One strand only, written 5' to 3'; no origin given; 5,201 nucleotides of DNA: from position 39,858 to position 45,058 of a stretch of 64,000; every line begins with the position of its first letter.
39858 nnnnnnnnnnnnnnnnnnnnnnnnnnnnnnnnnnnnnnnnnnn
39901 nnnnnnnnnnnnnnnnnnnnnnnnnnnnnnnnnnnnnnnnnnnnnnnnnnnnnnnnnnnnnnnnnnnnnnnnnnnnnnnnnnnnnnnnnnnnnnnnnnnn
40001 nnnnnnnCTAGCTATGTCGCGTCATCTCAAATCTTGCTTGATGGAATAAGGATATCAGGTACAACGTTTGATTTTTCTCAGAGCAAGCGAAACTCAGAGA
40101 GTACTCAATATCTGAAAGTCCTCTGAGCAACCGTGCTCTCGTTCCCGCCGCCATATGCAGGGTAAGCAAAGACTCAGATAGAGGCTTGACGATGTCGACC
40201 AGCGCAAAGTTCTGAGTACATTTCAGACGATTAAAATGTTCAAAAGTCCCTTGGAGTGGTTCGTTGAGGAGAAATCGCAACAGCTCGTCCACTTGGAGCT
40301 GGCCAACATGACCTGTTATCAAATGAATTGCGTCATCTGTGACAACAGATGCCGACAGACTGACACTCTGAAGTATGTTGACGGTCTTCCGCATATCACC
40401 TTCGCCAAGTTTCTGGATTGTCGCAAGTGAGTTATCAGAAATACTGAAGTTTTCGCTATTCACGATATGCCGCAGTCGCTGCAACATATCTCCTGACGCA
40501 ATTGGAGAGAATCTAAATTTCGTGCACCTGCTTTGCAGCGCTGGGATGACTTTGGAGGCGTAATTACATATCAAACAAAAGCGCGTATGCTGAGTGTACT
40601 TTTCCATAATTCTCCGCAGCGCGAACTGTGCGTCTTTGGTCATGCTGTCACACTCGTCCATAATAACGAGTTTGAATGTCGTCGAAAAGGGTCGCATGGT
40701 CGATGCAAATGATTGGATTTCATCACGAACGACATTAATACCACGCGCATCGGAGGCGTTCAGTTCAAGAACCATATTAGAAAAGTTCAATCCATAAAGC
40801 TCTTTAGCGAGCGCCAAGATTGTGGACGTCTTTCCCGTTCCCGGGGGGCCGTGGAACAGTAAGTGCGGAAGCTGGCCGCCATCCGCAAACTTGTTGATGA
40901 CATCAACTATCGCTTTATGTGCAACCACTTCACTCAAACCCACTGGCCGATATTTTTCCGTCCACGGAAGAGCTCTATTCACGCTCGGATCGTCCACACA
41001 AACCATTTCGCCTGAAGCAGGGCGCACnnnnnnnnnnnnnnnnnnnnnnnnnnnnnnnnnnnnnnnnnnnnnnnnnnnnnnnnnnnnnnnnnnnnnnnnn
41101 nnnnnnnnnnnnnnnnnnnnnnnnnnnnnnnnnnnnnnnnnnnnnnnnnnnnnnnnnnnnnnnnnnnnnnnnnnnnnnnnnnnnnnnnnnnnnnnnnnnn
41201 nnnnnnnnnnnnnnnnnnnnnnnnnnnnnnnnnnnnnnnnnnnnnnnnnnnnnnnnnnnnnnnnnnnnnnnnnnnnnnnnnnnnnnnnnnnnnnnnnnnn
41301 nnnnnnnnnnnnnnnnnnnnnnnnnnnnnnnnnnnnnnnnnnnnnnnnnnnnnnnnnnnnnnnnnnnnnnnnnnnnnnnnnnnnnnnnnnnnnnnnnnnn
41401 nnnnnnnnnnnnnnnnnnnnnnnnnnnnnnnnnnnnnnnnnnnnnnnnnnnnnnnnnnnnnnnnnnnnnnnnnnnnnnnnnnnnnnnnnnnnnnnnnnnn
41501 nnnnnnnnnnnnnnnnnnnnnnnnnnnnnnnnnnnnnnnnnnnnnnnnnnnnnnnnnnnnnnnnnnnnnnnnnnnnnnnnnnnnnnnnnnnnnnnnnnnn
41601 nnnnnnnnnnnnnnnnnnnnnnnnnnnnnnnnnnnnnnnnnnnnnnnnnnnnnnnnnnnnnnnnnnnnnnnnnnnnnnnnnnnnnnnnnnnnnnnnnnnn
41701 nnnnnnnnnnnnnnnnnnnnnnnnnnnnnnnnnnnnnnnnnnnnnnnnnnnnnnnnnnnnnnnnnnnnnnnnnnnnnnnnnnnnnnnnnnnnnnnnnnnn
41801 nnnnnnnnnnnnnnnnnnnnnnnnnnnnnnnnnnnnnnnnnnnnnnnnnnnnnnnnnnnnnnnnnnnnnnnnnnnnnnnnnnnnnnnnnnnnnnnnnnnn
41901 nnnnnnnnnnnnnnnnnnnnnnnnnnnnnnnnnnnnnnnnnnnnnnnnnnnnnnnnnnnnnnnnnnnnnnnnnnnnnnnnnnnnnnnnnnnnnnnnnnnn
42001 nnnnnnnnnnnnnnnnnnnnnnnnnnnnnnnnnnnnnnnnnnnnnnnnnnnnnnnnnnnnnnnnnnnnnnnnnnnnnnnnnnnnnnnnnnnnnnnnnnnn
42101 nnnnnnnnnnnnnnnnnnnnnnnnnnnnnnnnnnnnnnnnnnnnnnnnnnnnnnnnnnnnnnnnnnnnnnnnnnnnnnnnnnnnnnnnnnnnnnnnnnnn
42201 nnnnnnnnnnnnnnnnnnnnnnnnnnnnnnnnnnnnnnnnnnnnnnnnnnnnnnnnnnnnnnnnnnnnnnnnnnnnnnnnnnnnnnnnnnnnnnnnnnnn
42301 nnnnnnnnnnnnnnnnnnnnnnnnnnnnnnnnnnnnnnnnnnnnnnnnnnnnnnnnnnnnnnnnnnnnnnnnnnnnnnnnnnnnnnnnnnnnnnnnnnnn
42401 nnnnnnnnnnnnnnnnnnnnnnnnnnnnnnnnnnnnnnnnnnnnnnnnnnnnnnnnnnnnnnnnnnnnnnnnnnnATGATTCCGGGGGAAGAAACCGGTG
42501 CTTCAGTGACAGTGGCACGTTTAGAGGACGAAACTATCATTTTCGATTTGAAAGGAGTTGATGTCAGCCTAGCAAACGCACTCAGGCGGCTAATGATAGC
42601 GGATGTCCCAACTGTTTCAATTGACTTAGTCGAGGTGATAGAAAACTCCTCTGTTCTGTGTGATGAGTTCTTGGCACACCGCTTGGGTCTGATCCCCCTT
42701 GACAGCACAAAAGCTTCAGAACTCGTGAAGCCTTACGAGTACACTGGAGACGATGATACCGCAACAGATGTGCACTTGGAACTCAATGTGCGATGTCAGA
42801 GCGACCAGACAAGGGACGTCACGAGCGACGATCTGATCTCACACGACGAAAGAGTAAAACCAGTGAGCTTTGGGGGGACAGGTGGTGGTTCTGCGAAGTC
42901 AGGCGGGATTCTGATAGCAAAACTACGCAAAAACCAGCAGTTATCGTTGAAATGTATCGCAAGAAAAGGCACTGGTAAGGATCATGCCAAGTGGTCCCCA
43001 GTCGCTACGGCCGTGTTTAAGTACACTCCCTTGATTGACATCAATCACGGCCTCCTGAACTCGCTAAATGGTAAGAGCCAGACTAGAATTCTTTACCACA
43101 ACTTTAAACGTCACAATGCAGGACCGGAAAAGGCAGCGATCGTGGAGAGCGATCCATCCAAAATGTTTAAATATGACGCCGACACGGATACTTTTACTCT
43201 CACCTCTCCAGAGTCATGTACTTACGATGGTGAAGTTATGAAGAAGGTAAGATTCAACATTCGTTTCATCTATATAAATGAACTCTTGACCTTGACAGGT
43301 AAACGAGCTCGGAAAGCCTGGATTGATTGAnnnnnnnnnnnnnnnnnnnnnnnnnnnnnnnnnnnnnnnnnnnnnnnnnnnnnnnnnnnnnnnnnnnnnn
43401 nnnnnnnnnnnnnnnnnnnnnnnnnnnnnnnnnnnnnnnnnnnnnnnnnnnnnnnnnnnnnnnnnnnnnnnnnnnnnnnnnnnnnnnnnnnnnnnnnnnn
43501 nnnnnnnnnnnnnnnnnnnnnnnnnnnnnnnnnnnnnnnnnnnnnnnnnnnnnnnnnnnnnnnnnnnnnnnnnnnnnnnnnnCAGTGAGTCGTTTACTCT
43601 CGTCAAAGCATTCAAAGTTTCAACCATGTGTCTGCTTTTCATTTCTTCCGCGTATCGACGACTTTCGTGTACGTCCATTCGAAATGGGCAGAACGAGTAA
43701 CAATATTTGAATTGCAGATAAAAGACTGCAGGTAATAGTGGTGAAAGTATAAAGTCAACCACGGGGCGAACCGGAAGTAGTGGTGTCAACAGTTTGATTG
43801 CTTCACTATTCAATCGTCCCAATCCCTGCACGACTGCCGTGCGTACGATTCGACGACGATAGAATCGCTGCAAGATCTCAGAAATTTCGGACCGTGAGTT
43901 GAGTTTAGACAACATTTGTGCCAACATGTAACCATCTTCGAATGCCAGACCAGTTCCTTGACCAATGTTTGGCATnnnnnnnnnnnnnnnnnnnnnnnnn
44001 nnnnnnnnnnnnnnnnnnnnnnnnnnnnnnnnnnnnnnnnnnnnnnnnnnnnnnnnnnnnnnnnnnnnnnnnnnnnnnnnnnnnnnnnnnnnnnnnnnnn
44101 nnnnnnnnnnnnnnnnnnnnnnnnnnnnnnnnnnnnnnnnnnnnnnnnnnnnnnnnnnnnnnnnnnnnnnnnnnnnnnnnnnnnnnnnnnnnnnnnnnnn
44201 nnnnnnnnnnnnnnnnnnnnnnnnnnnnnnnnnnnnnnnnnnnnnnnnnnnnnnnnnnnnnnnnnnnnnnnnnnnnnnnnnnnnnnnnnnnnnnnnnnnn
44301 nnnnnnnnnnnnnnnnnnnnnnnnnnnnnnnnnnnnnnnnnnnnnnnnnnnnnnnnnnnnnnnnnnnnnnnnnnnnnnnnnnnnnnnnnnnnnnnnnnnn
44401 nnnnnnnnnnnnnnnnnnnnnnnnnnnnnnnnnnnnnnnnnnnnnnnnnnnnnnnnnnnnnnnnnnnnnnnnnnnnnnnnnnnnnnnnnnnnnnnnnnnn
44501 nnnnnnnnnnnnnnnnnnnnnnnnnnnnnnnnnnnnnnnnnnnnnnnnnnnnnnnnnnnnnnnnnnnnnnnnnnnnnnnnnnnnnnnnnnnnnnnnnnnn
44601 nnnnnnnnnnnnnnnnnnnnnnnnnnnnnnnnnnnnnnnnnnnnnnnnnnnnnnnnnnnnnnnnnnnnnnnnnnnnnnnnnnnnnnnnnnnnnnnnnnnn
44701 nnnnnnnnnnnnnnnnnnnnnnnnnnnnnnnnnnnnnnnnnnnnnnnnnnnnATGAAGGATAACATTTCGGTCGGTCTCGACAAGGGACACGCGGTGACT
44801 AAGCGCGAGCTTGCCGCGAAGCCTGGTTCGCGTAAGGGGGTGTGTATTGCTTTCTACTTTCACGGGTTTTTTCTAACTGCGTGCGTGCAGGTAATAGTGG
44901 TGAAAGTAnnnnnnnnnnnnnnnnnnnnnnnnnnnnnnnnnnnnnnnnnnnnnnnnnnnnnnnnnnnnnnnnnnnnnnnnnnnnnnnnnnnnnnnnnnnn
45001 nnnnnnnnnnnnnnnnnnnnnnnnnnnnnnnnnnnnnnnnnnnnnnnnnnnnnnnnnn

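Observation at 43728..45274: Tandem duplication with a templated insertion inside the FAD-monooxygenase gene (A-B-A structure with microhomology junctions)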

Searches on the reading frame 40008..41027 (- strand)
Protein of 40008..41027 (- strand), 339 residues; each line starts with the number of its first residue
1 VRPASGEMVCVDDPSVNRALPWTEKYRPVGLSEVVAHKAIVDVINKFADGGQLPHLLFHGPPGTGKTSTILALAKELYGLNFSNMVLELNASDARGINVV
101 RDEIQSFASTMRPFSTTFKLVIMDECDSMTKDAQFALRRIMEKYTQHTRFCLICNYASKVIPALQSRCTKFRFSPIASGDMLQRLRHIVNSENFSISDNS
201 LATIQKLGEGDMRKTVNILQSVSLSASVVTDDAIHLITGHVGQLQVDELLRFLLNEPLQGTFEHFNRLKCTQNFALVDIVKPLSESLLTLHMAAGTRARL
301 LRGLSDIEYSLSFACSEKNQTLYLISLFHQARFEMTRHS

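Call 8: search_protein_families(library=pfam, proteins=[window:40008-41027:-])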
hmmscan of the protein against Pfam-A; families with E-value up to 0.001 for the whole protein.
window:40008-41027:- (339 aa): 13 families
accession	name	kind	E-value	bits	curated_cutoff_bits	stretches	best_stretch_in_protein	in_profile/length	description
PF00004.35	AAA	-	2.6e-16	60.7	21.2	1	56-173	1-128/131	ATPase family associated with various cellular activities (AAA)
PF13177.12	DNA_pol3_delta2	-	5e-11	43.3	27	1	97-176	83-160/161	DNA polymerase III, delta subunit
PF08542.16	Rep_fac_C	-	1.1e-08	35.8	23.6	1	245-325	5-86/88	Replication factor C C-terminal domain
PF03215.21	Rad17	-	6e-08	33.3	23.8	1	19-114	6-112/186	Rad17 P-loop domain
PF21960.2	RCF1-5-like_lid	-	1.4e-05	25.4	27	1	183-224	1-43/43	RCF1/5-like, AAA+ ATPase lid domain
PF13086.12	AAA_11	-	4e-05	24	27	1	56-78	20-42/257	AAA domain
PF04851.21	ResIII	-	5.5e-05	23.6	22.5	0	38-81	10-51/164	Type III restriction enzyme, res subunit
PF25361.1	AAA_lid_RFC1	-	5.7e-05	22.9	34.9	1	183-232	6-55/59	RFC1-like, AAA+ ATPase lid domain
PF07726.17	AAA_3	-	6.6e-05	23.2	27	1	55-143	1-88/131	ATPase family associated with various cellular activities (AAA)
PF13191.12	AAA_16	-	0.00014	22.8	32.6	1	40-127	12-83/167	AAA ATPase domain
PF13401.12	AAA_22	-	0.00015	22.5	27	0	55-93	7-45/130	AAA domain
PF01443.25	Viral_helicase1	-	0.0002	21.7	21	1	57-127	2-69/228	Viral superfamily 1 RNA helicase core domain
PF25199.1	nSTAND_NTPase5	-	0.00099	19.4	34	0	38-154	26-132/145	Novel STAND NTPase 5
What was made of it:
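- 40008..41027 (-): RFC5 orthologue (RFC small subunit); its first 157 nt lie in B. Pfam AAA + Rep_fac_C (call 8).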

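Call 40: search_solved_structures(query=window:40008-41027:-, max_evalue=1e-20)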
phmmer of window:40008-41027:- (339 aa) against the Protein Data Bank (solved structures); distinct sequences matched with E-value up to 1e-20: 30.
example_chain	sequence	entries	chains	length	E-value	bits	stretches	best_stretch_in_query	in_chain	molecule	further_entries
6vvo_C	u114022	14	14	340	2.8e-92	312.4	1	18-332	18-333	Replication factor C subunit 5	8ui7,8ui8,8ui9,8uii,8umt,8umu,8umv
7z6h_G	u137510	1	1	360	3.3e-92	312.2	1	18-332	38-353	Replication factor C subunit 5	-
9uiq_C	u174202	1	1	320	1.6e-91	310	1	20-332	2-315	Replication factor C subunit 5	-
8dr0_C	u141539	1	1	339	1.2e-82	280.8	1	18-325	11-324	Replication factor C subunit 3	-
7ste_C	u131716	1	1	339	1.3e-82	280.7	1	18-325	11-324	Replication factor C subunit 3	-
8fs3_C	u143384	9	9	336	1.3e-82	280.7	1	18-324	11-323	Replication factor C subunit 3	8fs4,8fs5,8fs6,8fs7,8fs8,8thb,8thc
7sgz_C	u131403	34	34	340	1.3e-82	280.7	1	18-325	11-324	Replication factor C subunit 3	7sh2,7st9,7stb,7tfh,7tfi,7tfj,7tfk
8tw7_3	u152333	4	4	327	1.9e-82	280.2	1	19-324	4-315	Replication factor C subunit 3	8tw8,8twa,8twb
1sxj_C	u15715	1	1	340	4.8e-82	278.8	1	18-325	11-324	Activator 1 40 kDa subunit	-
1iqp_A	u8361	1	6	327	7.3e-66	225.7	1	20-309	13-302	RFCS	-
7z6h_D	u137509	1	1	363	2.7e-64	220.6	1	18-318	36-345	Replication factor C subunit 4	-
8ui7_D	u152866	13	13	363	2.8e-64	220.5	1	18-318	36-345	Replication factor C subunit 4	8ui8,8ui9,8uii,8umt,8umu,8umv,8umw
2chq_A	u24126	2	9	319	8.1e-64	219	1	22-321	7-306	REPLICATION FACTOR C SMALL SUBUNIT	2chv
9uiq_D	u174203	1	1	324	9e-64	218.8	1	20-317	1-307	Replication factor C subunit 4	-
6vvo_D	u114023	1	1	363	2.6e-63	217.3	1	18-318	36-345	Replication factor C subunit 4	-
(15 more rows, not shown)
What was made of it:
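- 40008..41027 (-): Best PDB match is human RFC5, E 2.8e-92 (call 40).
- Checked: It holds the first 52 codons of the GTG-start ORF (45 from the ATG) of an RFC5 orthologue (best PDB match human RFC5, E 2.8e-92, call 40).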

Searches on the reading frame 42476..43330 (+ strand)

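Call 8: search_protein_families(library=pfam, proteins=[window:42476-43330:+])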
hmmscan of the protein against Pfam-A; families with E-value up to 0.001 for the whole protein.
window:42476-43330:+ (284 aa): 2 families
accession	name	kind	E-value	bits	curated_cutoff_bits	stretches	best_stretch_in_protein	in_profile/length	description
PF01000.31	RNA_pol_A_bac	-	7.6e-16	58.8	33.9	1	58-172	5-101/119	RNA polymerase Rpb3/RpoA insert domain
PF01193.29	RNA_pol_L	-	7.5e-10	38.8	24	1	23-217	2-31/74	RNA polymerase Rpb3/Rpb11 dimerisation domain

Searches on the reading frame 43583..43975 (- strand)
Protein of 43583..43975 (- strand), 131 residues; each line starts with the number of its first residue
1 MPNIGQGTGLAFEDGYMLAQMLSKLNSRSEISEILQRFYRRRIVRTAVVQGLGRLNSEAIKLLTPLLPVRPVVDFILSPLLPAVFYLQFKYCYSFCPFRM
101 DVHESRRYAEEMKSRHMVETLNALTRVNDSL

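Call 21: find_encoding_contigs(protein=window:43583-43975:-, flank=10000, max_places=10)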
Protein seq(131 aa) (131 aa): 10 contigs read that carry it; 10 places shown.
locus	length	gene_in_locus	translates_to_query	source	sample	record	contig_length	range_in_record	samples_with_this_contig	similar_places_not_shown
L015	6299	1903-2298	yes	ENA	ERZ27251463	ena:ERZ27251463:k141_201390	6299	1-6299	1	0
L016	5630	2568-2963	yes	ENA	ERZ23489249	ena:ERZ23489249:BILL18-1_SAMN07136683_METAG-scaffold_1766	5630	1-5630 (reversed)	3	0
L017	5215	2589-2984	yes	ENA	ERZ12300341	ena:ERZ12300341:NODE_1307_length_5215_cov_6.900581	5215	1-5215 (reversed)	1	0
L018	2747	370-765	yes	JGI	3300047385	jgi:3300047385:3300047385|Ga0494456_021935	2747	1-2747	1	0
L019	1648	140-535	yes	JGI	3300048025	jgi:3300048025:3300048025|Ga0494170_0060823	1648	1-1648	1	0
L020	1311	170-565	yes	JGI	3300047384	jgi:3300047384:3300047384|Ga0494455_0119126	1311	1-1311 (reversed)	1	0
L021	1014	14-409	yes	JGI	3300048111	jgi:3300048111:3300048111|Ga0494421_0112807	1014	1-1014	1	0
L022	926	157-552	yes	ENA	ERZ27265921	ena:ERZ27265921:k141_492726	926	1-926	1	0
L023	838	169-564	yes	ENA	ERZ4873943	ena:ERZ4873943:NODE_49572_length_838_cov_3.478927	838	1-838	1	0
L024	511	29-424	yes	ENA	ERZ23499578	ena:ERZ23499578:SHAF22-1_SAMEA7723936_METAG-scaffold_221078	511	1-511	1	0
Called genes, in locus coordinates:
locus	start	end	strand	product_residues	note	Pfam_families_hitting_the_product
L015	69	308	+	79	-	-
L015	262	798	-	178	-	-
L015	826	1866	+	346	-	PF00890:FAD_binding_2 (weak), PF01266:DAO (faint), PF01494:FAD_binding_3, PF07992:Pyr_redox_2 (faint)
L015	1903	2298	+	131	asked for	-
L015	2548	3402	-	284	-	PF01193:RNA_pol_L, PF01000:RNA_pol_A_bac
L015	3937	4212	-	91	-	PF01158:Ribosomal_L36e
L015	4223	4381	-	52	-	-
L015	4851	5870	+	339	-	PF03215:Rad17, PF13086:AAA_11 (faint), PF13177:DNA_pol3_delta2, PF00004:AAA, PF21960:RCF1-5-like_lid (faint), PF08542:Rep_fac_C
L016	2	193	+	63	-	?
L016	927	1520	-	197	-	-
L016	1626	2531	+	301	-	PF00890:FAD_binding_2 (weak), PF01266:DAO (faint), PF01494:FAD_binding_3, PF07992:Pyr_redox_2 (faint)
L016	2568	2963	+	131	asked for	-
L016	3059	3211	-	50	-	PF01193:RNA_pol_L (weak)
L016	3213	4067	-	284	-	PF01193:RNA_pol_L, PF01000:RNA_pol_A_bac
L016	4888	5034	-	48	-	-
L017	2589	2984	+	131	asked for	-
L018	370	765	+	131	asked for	-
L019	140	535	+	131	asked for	-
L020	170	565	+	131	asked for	-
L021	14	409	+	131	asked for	-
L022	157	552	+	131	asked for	-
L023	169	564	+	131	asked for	-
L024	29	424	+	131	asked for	-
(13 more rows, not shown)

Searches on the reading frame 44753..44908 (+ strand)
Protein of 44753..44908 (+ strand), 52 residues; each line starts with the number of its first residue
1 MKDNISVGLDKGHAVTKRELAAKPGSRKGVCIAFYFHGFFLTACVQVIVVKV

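Call 38: list_cluster_members(proteins=[window:44753-44908:+, window:44741-44908:+, window:44107-44250:-, window:44107-44271:-, window:44802-46208:-, window:41509-41652:+, window:41497-41652:+, window:44802-45134:-, window:44802-45086:-])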
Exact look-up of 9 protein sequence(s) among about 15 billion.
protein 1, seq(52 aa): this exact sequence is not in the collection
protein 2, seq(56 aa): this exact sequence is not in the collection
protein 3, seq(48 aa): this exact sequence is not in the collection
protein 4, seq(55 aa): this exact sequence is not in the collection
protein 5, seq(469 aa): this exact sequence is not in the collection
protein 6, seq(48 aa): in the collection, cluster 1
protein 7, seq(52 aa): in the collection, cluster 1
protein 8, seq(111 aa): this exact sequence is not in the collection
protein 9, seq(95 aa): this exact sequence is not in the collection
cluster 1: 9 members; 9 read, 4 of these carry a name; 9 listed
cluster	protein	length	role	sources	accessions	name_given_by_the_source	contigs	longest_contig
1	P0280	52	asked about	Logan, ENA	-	-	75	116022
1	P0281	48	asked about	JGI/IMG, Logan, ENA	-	hypothetical protein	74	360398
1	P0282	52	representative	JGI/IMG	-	hypothetical protein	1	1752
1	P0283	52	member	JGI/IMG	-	hypothetical protein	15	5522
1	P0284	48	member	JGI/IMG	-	hypothetical protein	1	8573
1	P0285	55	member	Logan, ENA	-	-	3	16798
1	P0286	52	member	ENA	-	-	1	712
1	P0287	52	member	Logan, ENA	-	-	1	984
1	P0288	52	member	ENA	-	-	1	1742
